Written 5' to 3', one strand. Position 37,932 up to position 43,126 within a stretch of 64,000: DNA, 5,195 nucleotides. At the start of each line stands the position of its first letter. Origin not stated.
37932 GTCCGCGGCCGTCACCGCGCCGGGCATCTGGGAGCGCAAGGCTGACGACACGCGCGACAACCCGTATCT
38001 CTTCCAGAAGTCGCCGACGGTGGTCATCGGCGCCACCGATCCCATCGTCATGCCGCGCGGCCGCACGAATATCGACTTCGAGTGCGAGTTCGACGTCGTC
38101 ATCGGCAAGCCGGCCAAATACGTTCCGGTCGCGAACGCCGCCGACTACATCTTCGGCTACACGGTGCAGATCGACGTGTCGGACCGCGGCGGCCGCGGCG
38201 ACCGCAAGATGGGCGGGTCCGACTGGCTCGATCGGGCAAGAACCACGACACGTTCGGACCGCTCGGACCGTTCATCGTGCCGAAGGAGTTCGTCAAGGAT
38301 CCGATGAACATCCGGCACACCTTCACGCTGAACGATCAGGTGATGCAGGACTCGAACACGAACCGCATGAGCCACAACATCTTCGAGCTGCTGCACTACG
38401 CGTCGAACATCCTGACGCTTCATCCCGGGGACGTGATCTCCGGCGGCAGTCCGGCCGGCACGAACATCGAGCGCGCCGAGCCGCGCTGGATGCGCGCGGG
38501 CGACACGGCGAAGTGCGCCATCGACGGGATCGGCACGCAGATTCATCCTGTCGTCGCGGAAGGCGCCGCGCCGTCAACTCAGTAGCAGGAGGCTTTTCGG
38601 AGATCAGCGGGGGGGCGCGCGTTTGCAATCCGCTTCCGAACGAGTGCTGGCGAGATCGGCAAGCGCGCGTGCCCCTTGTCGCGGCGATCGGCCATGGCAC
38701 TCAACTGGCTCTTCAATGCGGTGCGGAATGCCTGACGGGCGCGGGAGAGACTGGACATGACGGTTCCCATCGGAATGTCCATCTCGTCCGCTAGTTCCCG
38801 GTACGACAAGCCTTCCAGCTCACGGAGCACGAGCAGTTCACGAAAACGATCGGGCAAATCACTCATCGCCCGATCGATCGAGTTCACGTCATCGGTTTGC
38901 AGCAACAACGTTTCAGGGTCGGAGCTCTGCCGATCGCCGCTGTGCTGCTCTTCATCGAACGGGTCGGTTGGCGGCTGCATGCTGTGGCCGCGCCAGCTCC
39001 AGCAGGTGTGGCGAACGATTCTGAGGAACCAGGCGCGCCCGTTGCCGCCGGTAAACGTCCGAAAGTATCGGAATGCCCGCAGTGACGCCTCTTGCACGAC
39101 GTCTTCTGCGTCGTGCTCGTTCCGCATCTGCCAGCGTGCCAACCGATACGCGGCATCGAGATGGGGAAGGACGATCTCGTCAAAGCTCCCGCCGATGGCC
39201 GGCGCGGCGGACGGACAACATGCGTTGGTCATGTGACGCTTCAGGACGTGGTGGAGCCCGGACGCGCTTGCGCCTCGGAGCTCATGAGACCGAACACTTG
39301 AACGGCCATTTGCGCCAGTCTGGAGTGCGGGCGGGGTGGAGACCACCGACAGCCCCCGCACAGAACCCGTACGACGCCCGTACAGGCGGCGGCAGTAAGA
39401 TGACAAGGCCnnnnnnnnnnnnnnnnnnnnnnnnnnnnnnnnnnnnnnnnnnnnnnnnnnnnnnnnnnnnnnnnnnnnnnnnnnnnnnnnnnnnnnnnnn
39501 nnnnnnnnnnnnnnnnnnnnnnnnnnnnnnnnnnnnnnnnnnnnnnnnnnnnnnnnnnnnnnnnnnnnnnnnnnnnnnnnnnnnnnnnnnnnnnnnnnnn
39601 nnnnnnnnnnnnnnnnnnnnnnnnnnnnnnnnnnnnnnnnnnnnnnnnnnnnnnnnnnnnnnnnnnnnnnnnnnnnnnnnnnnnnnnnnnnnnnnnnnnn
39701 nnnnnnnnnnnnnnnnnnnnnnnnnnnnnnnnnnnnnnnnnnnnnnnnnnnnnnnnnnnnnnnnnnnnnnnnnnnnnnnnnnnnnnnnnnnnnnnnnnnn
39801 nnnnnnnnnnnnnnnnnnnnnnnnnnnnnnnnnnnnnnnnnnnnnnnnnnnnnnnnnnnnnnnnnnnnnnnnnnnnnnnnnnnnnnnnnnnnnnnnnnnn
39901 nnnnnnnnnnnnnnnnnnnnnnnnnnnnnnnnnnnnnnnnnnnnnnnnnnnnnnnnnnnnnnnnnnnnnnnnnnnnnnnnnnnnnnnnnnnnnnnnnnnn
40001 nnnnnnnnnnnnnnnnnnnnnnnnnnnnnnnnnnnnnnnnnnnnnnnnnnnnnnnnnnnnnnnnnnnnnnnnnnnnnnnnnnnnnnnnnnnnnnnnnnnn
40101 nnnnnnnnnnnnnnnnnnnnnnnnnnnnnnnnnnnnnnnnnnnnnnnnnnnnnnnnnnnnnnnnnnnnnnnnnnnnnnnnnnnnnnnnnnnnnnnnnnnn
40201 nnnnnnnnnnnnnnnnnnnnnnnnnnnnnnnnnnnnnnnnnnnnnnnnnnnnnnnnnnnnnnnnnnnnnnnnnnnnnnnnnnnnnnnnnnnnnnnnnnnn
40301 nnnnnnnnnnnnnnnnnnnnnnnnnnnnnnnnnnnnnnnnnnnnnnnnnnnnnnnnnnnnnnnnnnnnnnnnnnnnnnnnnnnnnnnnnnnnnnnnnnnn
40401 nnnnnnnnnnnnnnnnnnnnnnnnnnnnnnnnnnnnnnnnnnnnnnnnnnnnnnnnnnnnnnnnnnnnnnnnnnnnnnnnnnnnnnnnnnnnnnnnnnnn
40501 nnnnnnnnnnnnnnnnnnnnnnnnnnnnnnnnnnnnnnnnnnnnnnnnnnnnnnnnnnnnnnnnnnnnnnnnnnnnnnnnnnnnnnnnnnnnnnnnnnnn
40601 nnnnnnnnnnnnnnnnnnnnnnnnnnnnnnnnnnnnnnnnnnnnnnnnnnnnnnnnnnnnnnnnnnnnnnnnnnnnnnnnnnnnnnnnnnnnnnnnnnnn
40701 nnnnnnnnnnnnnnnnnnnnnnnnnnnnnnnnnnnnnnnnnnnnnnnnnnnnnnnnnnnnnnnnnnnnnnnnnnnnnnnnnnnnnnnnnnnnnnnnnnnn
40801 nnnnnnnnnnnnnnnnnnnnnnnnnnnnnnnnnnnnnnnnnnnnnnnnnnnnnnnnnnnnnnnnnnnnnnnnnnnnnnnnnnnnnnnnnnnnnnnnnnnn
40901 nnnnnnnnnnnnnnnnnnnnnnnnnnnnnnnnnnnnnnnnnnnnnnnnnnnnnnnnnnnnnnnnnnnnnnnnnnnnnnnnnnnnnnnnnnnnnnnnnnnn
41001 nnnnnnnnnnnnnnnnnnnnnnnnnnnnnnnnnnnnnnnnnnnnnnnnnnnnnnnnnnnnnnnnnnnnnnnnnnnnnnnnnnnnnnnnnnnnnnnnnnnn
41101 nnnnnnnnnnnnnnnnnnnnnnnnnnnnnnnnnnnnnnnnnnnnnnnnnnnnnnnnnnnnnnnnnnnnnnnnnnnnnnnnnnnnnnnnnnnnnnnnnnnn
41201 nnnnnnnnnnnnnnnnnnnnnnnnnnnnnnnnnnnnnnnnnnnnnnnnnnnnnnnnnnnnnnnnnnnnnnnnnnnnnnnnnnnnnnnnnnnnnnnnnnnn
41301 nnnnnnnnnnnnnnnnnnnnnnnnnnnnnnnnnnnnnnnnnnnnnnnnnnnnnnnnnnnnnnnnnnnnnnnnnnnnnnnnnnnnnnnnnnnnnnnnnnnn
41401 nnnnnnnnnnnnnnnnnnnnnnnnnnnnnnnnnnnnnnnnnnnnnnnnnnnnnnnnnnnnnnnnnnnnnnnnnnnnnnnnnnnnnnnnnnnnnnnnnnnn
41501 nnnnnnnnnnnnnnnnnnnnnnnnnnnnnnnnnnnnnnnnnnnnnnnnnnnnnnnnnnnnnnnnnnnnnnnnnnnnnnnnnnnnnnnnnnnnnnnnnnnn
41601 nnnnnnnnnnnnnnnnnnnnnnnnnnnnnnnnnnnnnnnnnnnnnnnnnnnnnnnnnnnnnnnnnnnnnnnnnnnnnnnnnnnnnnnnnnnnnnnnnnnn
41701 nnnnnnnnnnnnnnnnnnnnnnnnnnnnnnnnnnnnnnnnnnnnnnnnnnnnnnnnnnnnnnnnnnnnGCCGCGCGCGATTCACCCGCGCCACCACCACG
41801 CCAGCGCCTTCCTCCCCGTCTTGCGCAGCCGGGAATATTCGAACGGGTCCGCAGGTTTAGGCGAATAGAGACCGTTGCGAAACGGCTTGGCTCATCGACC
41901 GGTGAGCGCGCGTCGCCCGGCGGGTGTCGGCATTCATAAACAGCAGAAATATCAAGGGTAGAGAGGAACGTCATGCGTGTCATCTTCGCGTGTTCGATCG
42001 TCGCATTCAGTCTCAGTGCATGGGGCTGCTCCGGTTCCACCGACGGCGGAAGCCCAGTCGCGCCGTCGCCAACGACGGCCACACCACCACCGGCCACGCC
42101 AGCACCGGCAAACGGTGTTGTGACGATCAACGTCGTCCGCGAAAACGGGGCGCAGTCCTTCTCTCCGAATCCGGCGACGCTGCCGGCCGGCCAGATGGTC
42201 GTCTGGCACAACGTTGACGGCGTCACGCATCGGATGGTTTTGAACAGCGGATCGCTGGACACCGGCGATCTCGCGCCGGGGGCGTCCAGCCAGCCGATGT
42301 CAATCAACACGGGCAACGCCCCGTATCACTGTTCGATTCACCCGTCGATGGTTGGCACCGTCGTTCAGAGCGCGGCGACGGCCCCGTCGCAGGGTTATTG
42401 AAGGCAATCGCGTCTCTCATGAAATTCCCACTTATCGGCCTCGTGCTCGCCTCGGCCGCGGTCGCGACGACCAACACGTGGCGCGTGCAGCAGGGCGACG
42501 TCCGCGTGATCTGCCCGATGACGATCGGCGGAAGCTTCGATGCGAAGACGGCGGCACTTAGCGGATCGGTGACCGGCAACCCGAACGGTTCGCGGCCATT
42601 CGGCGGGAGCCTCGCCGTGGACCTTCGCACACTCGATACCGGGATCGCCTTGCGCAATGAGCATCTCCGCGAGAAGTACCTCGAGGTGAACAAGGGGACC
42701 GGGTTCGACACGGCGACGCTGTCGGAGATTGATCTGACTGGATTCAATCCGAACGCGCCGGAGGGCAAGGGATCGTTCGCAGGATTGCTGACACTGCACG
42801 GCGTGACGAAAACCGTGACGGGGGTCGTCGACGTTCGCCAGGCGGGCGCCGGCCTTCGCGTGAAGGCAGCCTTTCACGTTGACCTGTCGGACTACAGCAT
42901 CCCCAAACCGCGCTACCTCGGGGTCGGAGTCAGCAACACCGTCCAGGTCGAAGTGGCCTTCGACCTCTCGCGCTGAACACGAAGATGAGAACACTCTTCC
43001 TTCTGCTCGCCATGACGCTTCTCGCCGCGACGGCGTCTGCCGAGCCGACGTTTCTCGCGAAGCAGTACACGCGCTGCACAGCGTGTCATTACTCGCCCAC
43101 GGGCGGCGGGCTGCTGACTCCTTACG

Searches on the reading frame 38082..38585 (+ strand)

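Call 24: search_protein_families(library=pfam, proteins=[window:38082-38585:+])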
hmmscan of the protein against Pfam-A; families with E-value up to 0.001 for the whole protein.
window:38082-38585:+ (167 aa): 1 family
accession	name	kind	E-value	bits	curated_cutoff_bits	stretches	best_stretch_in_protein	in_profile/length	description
PF01557.24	FAA_hydrolase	-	5.4e-29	101.8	23.9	1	48-158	107-214/214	Fumarylacetoacetate (FAA) hydrolase C-terminal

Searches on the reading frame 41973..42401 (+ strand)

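Call 24: search_protein_families(library=pfam, proteins=[window:41973-42401:+])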
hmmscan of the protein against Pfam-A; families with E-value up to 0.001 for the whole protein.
window:41973-42401:+ (142 aa): 0 families

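Call 25: search_protein_families(library=ncbifam, proteins=[window:41973-42401:+])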
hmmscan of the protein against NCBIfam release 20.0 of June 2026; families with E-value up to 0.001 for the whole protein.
window:41973-42401:+ (142 aa): 1 family
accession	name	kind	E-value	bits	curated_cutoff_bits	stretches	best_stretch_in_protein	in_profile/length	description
TIGR02657.1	amicyanin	equivalog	0.00054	20.3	110.2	1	70-131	15-81/83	amicyanin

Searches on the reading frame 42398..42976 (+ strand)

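Call 24: search_protein_families(library=pfam, proteins=[window:42398-42976:+])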
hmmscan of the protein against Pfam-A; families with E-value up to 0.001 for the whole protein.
window:42398-42976:+ (192 aa): 1 family
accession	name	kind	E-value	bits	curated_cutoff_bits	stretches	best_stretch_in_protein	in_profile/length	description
PF04264.18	YceI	-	2.6e-16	60.8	23.7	1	42-188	21-148/150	YceI-like domain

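Call 25: search_protein_families(library=ncbifam, proteins=[window:42398-42976:+])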
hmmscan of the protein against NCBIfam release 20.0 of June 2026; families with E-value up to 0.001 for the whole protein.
window:42398-42976:+ (192 aa): 1 family
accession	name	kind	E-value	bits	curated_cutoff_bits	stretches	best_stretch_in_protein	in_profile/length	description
NF002994.0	PRK03757.1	equivalog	0.00012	21.9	232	1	72-152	73-145/191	YceI family protein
